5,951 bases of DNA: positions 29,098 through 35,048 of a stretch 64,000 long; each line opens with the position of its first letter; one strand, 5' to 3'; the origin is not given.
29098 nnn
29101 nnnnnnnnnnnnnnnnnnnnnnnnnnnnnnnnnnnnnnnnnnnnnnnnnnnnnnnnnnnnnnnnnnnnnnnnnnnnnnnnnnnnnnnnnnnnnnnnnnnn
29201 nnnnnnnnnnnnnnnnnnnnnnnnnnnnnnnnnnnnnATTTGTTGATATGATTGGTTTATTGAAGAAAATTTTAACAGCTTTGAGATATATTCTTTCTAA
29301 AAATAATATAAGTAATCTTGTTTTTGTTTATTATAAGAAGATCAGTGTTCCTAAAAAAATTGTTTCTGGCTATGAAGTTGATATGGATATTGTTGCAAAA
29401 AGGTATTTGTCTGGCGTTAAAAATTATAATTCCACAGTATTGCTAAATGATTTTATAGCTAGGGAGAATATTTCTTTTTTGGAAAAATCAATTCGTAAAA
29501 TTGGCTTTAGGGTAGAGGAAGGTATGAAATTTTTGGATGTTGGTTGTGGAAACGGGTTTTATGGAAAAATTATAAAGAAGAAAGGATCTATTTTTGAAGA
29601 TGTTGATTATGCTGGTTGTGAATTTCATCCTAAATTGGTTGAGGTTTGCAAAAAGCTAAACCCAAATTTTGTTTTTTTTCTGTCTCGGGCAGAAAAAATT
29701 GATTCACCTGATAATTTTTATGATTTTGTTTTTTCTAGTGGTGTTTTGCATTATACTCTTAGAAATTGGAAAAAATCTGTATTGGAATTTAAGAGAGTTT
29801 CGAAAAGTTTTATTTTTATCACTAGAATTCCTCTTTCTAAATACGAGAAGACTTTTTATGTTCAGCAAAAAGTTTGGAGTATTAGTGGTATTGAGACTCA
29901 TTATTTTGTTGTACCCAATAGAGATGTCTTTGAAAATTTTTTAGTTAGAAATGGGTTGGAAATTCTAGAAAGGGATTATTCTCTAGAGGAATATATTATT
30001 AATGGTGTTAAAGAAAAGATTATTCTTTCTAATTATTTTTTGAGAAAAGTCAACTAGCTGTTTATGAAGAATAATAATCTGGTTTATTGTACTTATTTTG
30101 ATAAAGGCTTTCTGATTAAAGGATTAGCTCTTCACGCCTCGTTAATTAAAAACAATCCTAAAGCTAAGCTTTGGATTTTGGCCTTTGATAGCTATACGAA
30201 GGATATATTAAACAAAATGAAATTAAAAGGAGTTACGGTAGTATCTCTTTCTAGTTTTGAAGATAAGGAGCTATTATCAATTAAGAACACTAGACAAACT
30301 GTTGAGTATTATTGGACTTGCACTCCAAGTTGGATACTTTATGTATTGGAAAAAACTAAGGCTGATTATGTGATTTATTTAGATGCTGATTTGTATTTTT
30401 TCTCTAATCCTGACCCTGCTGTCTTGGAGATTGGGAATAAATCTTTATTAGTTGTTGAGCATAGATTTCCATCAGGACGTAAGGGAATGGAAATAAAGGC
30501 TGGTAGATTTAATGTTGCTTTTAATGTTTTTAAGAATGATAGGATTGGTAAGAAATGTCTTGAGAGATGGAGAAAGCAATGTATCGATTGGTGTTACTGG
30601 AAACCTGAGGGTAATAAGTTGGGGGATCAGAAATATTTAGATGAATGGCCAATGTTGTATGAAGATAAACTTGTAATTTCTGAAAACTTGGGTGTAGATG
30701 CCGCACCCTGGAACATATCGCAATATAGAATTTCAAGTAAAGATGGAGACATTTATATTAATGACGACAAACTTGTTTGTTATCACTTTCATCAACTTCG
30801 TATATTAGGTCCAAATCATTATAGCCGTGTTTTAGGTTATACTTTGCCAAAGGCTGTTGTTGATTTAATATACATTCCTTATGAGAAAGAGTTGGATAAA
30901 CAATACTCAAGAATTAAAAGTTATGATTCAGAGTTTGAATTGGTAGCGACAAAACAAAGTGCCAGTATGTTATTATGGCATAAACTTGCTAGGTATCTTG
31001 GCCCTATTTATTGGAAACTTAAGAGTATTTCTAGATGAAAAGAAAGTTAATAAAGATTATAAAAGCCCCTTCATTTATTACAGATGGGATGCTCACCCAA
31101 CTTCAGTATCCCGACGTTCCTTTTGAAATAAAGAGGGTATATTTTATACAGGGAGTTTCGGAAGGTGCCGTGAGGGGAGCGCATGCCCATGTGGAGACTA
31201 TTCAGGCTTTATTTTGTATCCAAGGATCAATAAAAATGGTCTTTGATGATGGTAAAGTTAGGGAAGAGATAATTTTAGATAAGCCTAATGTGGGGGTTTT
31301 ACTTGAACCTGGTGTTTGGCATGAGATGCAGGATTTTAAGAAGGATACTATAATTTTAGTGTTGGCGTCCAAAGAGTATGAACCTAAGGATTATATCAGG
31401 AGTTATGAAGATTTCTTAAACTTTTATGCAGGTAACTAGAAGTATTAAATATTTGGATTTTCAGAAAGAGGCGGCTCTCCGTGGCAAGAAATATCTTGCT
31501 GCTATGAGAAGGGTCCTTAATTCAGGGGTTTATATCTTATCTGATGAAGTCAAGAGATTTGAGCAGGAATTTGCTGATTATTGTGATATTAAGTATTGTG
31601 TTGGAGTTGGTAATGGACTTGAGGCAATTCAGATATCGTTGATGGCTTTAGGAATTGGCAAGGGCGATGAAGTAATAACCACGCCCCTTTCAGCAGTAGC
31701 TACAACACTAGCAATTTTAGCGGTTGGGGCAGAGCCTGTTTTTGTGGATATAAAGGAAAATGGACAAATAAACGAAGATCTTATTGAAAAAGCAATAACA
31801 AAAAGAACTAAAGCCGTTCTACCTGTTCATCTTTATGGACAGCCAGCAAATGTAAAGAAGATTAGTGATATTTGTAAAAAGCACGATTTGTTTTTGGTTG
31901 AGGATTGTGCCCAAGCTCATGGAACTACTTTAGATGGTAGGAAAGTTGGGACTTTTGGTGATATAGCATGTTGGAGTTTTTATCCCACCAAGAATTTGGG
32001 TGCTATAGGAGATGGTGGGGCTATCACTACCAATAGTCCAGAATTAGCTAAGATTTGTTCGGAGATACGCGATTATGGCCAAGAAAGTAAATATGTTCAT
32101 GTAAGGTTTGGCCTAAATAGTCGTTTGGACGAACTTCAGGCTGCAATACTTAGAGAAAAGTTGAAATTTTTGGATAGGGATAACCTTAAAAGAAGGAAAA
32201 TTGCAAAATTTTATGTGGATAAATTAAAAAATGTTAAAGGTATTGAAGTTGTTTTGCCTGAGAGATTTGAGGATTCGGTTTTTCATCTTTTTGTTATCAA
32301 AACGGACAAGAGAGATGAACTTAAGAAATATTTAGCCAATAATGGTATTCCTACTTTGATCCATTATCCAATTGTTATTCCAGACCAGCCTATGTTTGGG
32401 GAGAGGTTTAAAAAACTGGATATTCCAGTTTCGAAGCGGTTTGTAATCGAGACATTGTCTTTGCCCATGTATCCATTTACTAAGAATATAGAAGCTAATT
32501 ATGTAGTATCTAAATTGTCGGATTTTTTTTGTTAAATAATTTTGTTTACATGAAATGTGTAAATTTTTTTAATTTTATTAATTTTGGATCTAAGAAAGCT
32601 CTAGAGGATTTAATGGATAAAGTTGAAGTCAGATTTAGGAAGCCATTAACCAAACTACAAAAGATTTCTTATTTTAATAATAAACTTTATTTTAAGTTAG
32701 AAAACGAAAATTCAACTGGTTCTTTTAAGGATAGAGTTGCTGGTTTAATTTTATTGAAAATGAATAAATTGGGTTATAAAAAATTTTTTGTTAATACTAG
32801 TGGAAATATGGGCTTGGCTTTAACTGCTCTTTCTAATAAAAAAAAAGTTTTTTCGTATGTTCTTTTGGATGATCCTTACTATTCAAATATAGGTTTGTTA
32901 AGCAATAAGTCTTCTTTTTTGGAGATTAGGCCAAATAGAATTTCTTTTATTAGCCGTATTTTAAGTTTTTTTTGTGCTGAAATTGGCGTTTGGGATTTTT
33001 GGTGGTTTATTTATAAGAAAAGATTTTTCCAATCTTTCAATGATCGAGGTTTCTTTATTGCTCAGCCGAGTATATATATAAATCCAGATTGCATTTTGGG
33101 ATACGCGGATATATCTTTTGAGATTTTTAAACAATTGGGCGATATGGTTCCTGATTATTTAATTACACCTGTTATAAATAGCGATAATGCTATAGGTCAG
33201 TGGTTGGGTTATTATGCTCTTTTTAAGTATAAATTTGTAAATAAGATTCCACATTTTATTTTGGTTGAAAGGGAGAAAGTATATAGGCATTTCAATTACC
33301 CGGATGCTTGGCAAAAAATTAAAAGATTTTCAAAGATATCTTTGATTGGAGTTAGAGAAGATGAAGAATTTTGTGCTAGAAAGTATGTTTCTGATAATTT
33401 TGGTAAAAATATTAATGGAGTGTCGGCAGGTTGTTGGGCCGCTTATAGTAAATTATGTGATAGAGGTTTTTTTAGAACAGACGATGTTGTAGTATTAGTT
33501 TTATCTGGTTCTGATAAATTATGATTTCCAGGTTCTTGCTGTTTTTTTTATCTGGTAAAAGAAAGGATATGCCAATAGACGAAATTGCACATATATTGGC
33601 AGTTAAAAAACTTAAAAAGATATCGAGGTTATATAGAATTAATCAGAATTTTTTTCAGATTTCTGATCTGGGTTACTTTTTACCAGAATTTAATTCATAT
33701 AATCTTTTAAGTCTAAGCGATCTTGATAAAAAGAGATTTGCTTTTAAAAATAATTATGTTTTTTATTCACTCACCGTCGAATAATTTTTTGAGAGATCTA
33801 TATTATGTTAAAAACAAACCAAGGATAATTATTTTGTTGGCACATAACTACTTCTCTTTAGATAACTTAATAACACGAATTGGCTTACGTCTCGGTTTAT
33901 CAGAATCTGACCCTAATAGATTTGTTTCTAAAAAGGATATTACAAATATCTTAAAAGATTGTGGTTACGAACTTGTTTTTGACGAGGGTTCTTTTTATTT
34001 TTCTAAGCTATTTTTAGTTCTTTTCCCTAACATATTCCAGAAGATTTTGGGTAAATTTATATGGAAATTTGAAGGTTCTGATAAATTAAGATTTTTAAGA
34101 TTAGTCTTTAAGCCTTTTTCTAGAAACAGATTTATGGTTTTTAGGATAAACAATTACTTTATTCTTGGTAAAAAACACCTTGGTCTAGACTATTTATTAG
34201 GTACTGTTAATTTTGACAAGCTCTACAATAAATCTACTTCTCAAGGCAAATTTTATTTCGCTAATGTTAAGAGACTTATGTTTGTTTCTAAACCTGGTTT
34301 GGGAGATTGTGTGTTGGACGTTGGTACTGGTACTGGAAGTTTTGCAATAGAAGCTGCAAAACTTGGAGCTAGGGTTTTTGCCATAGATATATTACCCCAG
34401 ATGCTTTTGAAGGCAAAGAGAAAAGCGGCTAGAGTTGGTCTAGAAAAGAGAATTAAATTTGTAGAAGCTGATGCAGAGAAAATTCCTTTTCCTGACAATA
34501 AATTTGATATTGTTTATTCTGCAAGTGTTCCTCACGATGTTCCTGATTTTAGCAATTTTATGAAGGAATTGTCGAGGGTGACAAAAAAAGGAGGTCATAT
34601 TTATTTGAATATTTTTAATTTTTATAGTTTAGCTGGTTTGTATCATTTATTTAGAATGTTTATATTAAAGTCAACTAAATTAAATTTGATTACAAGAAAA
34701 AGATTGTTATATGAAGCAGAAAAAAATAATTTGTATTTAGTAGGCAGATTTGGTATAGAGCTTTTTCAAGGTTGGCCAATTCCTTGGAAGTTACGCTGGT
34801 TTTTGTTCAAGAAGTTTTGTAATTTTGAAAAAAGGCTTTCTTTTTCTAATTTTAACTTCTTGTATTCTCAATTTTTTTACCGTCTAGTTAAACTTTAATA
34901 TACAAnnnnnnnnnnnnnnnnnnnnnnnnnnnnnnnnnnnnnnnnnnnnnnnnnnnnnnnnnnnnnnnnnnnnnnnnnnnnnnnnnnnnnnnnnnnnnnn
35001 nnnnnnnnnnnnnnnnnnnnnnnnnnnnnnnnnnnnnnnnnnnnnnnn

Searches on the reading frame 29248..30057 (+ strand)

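Call 38: search_protein_families(library=pfam, proteins=[window:29248-30057:+], max_evalue=0.001)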
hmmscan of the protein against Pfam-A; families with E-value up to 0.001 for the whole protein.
window:29248-30057:+ (269 aa): 5 families
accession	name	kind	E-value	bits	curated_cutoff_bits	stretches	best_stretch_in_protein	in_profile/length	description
PF08241.18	Methyltransf_11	-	3.8e-12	47.1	21.2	1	96-186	1-88/95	Methyltransferase domain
PF13649.12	Methyltransf_25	-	1.9e-10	41.7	27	1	96-186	2-94/97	Methyltransferase domain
PF13847.12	Methyltransf_31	-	6.6e-10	39.3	27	1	91-187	3-103/145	Methyltransferase domain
PF08242.18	Methyltransf_12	-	5.8e-07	30.6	30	1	96-182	1-89/98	Methyltransferase domain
PF13489.12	Methyltransf_23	-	2.7e-06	27.6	27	1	75-240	6-162/164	Methyltransferase domain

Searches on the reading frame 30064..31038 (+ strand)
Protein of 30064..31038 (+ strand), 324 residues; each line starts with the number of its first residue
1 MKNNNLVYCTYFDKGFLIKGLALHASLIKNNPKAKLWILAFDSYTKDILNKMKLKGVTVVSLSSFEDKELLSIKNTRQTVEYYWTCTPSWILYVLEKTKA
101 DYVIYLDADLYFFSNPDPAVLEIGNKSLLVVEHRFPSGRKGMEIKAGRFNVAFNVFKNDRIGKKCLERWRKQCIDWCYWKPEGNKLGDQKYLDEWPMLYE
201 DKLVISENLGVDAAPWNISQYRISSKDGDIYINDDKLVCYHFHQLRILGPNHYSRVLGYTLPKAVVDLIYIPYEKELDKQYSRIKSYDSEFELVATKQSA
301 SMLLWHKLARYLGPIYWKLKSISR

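Call 38: search_protein_families(library=pfam, proteins=[window:30064-31038:+], max_evalue=0.001)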
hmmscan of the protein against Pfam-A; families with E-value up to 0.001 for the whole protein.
window:30064-31038:+ (324 aa): 1 family
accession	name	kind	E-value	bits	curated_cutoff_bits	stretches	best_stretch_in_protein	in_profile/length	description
PF01501.26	Glyco_transf_8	-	0.00012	22.2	24.3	1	12-189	6-197/253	Glycosyl transferase family 8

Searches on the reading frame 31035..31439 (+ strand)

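Call 38: search_protein_families(library=pfam, proteins=[window:31035-31439:+], max_evalue=0.001)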
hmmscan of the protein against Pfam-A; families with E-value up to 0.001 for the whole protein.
window:31035-31439:+ (134 aa): 1 family
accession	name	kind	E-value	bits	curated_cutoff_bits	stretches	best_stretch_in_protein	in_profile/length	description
PF05523.17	FdtA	-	1.3e-39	135.5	23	1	16-130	14-129/131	WxcM-like, C-terminal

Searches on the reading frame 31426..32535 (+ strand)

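Call 38: search_protein_families(library=pfam, proteins=[window:31426-32535:+], max_evalue=0.001)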
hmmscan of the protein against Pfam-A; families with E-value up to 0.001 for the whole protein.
window:31426-32535:+ (369 aa): 3 families
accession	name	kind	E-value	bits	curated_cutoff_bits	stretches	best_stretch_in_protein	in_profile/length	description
PF01041.23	DegT_DnrJ_EryC1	-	4.9e-112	375.2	19.8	1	21-364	5-359/360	DegT/DnrJ/EryC1/StrS aminotransferase family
PF00266.25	Aminotran_5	-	4.8e-10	39.4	21.5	1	55-166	64-181/371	Aminotransferase class-V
PF01212.27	Beta_elim_lyase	-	6.7e-06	26.1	27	1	35-162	27-170/288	Beta-eliminating lyase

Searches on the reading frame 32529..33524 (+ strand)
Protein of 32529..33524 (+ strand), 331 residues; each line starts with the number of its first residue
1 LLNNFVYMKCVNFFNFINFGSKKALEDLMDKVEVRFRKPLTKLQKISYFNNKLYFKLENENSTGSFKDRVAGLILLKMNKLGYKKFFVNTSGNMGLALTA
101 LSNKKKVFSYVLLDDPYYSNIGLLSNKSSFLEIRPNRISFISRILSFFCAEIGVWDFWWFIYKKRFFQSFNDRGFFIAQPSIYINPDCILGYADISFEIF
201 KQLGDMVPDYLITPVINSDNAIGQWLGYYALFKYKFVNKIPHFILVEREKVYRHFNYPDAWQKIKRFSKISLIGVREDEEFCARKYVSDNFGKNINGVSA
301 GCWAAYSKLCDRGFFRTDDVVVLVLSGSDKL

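Call 38: search_protein_families(library=pfam, proteins=[window:32529-33524:+], max_evalue=0.001)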
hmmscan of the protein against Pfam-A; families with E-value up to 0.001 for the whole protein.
window:32529-33524:+ (331 aa): 1 family
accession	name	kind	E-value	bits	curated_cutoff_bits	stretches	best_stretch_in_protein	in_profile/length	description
PF00291.31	PALP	-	2.6e-25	89.8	35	2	37-114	7-86/295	Pyridoxal-phosphate dependent enzyme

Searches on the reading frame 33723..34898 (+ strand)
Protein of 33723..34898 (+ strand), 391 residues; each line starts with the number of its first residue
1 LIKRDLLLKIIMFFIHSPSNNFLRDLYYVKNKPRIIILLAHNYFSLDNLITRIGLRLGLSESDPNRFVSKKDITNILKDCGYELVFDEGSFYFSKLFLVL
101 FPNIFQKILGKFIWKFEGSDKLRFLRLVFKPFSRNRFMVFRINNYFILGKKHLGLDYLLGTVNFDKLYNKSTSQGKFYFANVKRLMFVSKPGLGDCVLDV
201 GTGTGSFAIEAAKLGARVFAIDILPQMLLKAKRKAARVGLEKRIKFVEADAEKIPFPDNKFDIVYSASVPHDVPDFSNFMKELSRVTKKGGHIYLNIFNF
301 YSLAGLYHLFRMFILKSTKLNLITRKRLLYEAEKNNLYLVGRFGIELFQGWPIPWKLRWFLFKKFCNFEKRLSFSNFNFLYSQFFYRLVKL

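Call 38: search_protein_families(library=pfam, proteins=[window:33723-34898:+], max_evalue=0.001)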
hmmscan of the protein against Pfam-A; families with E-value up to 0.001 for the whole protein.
window:33723-34898:+ (391 aa): 13 families
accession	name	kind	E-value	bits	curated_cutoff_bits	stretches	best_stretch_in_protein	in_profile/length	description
PF08241.18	Methyltransf_11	-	8.3e-27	94.1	21.2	1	198-294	1-94/95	Methyltransferase domain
PF13649.12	Methyltransf_25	-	1.1e-23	84.2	27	1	197-291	1-97/97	Methyltransferase domain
PF13847.12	Methyltransf_31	-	1.2e-23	83.9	27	1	197-321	7-130/145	Methyltransferase domain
PF13489.12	Methyltransf_23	-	2.5e-16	60.3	27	1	180-340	11-162/164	Methyltransferase domain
PF01209.24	Ubie_methyltran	-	3.7e-15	56.3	20.1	1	191-299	45-155/233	ubiE/COQ5 methyltransferase family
PF08242.18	Methyltransf_12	-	8e-14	52.6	30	1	198-293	1-98/98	Methyltransferase domain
PF06325.19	PrmA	-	5.2e-07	29.9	22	1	195-293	163-256/296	Ribosomal protein L11 methyltransferase (PrmA)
PF01170.24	UPF0020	-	6.2e-07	29.7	22.3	1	197-265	32-126/197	RMKL-like, methyltransferase domain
PF02475.24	TRM5-TYW2_MTfase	-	4.1e-05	24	28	1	184-294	29-134/164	TRM5/TYW2 methyltransferase domain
PF01728.25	FtsJ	-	6.3e-05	23.4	24.1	1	194-266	22-97/181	FtsJ-like methyltransferase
PF02353.26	CMAS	-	7e-05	22.7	27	1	194-296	63-165/273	Mycolic acid cyclopropane synthetase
PF00891.24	Methyltransf_2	-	7.9e-05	22.5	22.3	1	197-294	66-163/210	O-methyltransferase domain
PF09445.16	Methyltransf_15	-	8.7e-05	22.6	22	1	196-271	3-81/165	RNA cap guanine-N2 methyltransferase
